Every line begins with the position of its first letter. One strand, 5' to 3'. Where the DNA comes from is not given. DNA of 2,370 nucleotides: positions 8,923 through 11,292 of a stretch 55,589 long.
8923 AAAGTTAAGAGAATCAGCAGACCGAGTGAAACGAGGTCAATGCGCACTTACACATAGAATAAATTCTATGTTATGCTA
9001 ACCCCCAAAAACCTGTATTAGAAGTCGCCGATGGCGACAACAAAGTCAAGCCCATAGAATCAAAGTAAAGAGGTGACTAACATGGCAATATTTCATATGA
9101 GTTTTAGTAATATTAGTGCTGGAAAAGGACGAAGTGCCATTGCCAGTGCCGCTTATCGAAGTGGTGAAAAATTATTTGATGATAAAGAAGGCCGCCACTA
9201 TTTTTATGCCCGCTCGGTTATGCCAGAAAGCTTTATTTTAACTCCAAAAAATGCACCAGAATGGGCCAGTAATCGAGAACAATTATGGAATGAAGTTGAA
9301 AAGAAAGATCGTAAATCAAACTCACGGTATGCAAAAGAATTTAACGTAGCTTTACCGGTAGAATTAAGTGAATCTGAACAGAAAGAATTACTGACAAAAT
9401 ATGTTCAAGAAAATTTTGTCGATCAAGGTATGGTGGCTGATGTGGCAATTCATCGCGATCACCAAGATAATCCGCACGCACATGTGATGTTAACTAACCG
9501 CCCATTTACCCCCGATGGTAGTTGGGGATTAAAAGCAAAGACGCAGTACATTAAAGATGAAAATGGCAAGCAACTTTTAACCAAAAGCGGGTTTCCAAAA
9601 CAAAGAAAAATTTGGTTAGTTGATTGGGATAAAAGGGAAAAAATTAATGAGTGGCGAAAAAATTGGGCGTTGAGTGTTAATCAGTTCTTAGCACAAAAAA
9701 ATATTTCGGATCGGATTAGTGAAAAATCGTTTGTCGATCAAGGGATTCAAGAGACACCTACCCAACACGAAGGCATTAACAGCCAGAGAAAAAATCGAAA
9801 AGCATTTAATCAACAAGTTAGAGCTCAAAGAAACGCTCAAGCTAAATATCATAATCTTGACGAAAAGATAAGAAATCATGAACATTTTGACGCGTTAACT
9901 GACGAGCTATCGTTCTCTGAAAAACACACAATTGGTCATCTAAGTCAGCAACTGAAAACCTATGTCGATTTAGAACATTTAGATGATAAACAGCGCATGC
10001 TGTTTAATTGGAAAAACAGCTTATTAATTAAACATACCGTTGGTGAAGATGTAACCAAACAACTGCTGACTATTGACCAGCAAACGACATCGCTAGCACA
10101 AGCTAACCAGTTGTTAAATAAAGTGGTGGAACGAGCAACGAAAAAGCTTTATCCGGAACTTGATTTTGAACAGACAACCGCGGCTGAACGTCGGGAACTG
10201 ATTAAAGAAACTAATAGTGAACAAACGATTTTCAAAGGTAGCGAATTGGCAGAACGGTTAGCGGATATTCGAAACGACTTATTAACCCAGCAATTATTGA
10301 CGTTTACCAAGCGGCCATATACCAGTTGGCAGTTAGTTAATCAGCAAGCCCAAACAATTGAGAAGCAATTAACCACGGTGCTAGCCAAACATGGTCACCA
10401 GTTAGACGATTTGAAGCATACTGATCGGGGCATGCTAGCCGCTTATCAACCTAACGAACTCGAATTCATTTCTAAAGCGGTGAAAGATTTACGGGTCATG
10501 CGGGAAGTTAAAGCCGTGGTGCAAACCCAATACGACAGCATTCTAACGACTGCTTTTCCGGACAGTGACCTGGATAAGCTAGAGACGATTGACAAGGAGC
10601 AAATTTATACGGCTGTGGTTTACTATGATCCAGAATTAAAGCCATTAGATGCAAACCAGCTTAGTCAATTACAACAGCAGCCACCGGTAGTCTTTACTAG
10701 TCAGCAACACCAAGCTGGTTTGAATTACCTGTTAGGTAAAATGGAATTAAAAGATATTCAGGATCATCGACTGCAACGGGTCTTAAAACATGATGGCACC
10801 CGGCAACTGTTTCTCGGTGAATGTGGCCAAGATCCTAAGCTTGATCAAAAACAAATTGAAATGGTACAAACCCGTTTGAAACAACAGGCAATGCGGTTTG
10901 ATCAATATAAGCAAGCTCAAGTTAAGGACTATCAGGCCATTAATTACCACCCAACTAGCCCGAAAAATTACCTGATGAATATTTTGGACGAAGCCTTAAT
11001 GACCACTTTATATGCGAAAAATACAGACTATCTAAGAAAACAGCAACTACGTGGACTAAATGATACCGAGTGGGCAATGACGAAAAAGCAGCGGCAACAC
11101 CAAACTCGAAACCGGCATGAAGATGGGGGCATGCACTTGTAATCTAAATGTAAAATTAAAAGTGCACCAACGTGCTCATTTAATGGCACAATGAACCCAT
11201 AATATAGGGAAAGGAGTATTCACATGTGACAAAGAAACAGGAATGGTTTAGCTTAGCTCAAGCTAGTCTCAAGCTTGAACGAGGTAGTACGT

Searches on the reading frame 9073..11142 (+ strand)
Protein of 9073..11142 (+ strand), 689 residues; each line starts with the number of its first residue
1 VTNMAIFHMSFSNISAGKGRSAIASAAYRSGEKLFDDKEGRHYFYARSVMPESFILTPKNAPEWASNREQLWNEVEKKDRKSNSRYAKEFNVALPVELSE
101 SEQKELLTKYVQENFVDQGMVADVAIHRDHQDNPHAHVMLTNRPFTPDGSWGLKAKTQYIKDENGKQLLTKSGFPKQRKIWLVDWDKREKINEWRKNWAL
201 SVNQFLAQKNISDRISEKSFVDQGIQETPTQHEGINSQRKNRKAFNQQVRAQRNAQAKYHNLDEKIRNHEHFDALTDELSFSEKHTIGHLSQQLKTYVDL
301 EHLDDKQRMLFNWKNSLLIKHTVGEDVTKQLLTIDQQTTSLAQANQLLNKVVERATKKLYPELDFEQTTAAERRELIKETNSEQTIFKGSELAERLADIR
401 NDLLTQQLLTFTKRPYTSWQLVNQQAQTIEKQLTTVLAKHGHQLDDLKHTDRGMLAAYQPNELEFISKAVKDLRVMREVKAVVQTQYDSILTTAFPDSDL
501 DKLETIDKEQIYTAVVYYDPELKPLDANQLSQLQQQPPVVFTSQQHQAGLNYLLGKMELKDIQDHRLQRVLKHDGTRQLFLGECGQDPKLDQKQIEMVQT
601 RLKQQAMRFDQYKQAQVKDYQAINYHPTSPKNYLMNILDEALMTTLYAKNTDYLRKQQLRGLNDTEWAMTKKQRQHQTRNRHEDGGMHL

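Call 77: search_protein_families(library=pfam, proteins=[window:9073-11142:+], max_evalue=0.00001)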
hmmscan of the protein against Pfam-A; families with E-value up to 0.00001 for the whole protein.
window:9073-11142:+ (689 aa): 2 families
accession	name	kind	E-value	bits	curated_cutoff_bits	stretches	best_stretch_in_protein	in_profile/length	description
PF03389.21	MobA_MobL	-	7.7e-89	297.8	26.7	1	20-243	1-224/224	MobA/MobL family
PF18208.6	NES_C_h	-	1.1e-37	129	26.6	1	279-386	2-109/109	Nicking enzyme C-terminal middle helical domain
